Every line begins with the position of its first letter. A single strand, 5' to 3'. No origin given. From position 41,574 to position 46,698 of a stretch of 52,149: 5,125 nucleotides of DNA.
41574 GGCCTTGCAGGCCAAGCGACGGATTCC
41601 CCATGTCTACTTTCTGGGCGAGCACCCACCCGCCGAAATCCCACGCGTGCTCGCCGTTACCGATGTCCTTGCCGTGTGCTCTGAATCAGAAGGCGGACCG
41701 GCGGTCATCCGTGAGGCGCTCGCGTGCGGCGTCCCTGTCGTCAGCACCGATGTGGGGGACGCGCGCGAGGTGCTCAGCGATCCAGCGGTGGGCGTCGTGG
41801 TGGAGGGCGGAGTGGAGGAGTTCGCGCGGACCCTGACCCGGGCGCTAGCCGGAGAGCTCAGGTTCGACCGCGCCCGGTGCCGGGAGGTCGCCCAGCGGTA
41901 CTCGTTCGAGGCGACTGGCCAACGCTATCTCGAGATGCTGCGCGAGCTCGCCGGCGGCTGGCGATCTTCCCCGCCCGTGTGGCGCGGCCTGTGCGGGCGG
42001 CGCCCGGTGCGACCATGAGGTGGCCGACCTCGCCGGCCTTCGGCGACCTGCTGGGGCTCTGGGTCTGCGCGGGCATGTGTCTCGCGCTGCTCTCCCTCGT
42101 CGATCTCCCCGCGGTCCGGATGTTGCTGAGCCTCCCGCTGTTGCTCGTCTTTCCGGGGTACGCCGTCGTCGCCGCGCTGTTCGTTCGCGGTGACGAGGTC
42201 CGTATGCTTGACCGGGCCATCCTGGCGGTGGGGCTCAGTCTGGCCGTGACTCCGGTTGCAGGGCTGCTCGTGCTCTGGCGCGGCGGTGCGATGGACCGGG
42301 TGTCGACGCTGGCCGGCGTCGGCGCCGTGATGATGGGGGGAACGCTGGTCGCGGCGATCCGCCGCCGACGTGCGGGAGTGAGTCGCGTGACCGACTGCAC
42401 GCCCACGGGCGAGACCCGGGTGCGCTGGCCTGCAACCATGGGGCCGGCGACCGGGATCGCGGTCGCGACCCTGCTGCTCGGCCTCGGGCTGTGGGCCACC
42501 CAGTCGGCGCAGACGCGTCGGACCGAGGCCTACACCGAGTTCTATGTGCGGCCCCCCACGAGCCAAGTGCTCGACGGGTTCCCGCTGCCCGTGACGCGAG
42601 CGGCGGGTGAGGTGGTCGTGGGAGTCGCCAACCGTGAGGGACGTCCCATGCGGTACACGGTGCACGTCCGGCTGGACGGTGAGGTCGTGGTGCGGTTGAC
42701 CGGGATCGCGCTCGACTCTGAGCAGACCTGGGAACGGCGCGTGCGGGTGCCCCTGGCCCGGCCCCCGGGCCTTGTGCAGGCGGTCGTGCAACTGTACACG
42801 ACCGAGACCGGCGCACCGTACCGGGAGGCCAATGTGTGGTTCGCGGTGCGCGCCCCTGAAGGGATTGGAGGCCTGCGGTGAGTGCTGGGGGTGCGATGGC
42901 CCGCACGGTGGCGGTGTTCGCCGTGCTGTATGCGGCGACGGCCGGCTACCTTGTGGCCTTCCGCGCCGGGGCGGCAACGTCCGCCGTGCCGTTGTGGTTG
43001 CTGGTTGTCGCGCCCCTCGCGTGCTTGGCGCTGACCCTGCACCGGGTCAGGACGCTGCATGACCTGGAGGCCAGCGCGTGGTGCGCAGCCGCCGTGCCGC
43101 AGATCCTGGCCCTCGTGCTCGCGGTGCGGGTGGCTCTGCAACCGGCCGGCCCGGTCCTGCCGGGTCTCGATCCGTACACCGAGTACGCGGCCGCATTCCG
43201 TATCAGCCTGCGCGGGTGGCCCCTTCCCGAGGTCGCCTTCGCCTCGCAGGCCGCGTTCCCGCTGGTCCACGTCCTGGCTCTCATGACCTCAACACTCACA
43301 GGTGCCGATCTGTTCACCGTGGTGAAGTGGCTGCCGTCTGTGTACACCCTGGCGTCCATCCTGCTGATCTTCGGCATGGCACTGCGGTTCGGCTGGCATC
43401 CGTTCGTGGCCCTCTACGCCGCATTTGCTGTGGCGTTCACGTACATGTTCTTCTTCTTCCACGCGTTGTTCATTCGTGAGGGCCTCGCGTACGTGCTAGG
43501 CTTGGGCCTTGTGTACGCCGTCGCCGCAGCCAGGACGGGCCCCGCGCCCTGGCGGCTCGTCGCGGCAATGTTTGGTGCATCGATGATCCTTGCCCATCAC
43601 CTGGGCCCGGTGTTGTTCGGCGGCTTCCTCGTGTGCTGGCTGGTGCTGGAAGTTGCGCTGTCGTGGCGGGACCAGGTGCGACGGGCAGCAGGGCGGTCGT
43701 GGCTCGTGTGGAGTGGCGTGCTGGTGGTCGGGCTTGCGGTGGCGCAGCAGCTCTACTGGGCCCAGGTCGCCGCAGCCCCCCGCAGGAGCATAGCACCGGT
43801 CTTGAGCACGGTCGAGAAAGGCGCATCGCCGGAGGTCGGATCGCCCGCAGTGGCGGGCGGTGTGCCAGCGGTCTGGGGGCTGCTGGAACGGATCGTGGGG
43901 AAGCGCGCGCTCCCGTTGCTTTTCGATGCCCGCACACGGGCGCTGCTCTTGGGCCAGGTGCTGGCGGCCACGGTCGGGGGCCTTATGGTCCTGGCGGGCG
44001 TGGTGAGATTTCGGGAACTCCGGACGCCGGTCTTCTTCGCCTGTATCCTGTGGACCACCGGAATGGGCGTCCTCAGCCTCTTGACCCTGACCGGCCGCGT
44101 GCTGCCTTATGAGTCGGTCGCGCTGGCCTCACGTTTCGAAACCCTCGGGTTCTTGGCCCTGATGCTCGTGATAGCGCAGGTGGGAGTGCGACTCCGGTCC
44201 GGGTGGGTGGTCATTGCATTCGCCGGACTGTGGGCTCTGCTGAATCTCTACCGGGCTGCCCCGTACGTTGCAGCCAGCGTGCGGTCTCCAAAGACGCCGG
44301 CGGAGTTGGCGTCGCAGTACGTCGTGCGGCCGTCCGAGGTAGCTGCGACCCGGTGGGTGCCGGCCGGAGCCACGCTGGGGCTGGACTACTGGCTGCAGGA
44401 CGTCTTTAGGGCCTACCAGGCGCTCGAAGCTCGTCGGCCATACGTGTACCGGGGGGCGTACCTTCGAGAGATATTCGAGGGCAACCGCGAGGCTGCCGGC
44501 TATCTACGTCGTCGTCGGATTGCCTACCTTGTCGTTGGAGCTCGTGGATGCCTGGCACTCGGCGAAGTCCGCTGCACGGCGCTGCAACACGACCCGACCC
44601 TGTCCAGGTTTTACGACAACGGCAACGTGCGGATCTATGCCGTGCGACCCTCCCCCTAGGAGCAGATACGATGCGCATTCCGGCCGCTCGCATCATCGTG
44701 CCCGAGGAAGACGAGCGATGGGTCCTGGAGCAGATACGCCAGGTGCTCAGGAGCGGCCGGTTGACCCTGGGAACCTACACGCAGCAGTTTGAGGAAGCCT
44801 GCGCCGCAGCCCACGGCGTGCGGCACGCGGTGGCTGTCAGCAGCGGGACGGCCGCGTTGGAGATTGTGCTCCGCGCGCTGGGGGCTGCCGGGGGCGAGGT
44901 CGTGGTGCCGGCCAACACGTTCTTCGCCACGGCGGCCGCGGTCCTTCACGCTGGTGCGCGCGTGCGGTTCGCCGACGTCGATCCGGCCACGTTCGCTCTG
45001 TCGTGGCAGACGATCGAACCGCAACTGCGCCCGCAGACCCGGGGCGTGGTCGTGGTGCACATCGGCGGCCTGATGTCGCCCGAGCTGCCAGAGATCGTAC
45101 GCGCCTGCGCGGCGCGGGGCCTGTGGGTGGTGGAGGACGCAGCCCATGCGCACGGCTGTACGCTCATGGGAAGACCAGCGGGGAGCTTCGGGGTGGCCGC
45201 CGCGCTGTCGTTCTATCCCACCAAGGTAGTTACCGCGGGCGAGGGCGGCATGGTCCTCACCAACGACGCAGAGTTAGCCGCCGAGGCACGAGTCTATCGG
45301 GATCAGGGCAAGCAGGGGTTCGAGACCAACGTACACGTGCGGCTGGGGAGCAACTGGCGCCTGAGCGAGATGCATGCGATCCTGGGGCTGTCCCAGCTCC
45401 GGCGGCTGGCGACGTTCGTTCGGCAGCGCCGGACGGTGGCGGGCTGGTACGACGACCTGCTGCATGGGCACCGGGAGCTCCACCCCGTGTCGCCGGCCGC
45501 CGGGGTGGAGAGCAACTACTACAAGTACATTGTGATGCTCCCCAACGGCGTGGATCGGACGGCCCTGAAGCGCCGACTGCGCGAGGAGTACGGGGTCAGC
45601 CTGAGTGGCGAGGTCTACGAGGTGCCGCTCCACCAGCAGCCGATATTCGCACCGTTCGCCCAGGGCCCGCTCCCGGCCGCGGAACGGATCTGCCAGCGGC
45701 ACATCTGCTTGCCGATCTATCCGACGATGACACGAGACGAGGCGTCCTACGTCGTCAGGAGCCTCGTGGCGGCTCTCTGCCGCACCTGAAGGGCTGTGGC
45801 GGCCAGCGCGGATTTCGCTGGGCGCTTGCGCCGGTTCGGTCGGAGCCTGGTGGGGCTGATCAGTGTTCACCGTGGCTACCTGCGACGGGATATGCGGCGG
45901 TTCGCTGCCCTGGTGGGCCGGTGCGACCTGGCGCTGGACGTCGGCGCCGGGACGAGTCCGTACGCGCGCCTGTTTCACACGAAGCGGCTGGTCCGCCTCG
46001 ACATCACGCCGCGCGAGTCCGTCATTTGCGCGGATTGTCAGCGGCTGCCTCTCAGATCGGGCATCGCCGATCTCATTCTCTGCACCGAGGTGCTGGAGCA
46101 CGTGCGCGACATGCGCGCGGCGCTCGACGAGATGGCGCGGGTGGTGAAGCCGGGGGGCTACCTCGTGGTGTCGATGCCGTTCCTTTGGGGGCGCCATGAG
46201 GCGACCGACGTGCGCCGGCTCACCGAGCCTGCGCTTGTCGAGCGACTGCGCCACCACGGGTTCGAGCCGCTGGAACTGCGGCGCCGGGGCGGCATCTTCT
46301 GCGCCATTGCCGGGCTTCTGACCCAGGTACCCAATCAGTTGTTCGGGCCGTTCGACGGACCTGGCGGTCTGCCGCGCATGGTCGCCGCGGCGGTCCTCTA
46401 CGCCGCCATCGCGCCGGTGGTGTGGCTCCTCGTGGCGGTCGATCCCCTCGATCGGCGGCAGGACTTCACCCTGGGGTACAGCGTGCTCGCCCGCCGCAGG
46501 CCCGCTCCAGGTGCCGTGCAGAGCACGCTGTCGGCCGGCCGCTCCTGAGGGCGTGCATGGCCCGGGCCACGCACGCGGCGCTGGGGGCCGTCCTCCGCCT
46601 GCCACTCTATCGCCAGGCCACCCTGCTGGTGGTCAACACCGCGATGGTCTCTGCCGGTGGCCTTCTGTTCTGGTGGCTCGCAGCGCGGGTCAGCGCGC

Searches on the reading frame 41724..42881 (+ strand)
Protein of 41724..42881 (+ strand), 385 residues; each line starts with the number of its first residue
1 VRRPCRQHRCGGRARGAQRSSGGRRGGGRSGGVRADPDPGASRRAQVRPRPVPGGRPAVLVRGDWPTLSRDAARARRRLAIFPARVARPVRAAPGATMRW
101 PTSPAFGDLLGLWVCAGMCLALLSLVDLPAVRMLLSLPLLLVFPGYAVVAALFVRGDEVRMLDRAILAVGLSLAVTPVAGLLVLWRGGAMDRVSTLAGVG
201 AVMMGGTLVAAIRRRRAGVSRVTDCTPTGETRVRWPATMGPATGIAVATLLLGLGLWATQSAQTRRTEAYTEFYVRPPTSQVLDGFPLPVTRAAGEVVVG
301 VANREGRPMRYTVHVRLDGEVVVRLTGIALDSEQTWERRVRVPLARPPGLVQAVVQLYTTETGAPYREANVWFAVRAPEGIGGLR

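Call 40: search_protein_families(library=pfam, proteins=[window:41724-42881:+], max_evalue=0.001)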
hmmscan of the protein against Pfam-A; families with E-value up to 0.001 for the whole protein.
window:41724-42881:+ (385 aa): 1 family
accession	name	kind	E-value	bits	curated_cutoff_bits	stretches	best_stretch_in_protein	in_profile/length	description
PF07760.16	DUF1616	-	3.6e-33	115.5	31.6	1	113-372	4-305/307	Protein of unknown function (DUF1616)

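Call 78: search_protein_families(library=ncbifam, proteins=[window:41724-42881:+], max_evalue=0.00001)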
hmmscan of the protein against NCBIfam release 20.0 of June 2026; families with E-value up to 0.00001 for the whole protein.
window:41724-42881:+ (385 aa): 0 families

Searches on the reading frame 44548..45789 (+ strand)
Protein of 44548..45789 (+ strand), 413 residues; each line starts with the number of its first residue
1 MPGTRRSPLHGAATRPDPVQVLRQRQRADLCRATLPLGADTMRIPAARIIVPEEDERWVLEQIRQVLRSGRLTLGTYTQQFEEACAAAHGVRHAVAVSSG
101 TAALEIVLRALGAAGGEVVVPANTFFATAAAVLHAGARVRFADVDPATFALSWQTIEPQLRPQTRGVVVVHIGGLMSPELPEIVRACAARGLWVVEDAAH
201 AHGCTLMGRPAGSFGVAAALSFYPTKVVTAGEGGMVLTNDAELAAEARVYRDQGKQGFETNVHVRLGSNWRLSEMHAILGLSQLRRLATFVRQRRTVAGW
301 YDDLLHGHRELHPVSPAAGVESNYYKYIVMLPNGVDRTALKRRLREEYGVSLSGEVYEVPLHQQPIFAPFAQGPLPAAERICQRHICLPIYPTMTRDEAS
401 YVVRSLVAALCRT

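Call 40: search_protein_families(library=pfam, proteins=[window:44548-45789:+], max_evalue=0.001)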
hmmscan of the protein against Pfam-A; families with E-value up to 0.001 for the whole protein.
window:44548-45789:+ (413 aa): 5 families
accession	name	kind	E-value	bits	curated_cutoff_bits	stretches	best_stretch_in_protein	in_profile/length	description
PF01041.23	DegT_DnrJ_EryC1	-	1.1e-102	344.4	19.8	1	60-406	8-359/360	DegT/DnrJ/EryC1/StrS aminotransferase family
PF00155.27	Aminotran_1_2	-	1.1e-07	31.9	19.7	1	58-205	22-193/361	Aminotransferase class I and II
PF01053.26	Cys_Met_Meta_PP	-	1.4e-05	24.3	27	1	78-199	54-175/381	Cys/Met metabolism PLP-dependent enzyme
PF01212.27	Beta_elim_lyase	-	2.2e-05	24.4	27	1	78-200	34-171/288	Beta-eliminating lyase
PF00266.25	Aminotran_5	-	0.00037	20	21.5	1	95-201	65-179/371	Aminotransferase class-V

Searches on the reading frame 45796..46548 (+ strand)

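Call 40: search_protein_families(library=pfam, proteins=[window:45796-46548:+], max_evalue=0.001)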
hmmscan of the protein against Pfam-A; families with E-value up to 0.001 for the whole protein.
window:45796-46548:+ (250 aa): 8 families
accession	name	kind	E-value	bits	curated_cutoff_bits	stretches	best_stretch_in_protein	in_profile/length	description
PF08241.18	Methyltransf_11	-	5.1e-16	59.5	21.2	1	47-125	1-95/95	Methyltransferase domain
PF13489.12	Methyltransf_23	-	8.9e-12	45.5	27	1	47-134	27-124/164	Methyltransferase domain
PF13649.12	Methyltransf_25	-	3.2e-09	37.8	27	1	73-121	47-97/97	Methyltransferase domain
PF08242.18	Methyltransf_12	-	6.1e-08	33.7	30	1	87-123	64-98/98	Methyltransferase domain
PF13847.12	Methyltransf_31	-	6.8e-07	29.5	27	1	79-128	61-112/145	Methyltransferase domain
PF05148.21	Methyltransf_8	-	3.3e-05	24.3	27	1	47-126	77-157/219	Hypothetical methyltransferase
PF01209.24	Ubie_methyltran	-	0.00024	21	20.1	1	76-125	102-151/233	ubiE/COQ5 methyltransferase family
PF03141.22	Methyltransf_29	-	0.00076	18.6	23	0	81-139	172-231/506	Putative S-adenosyl-L-methionine-dependent methyltransferase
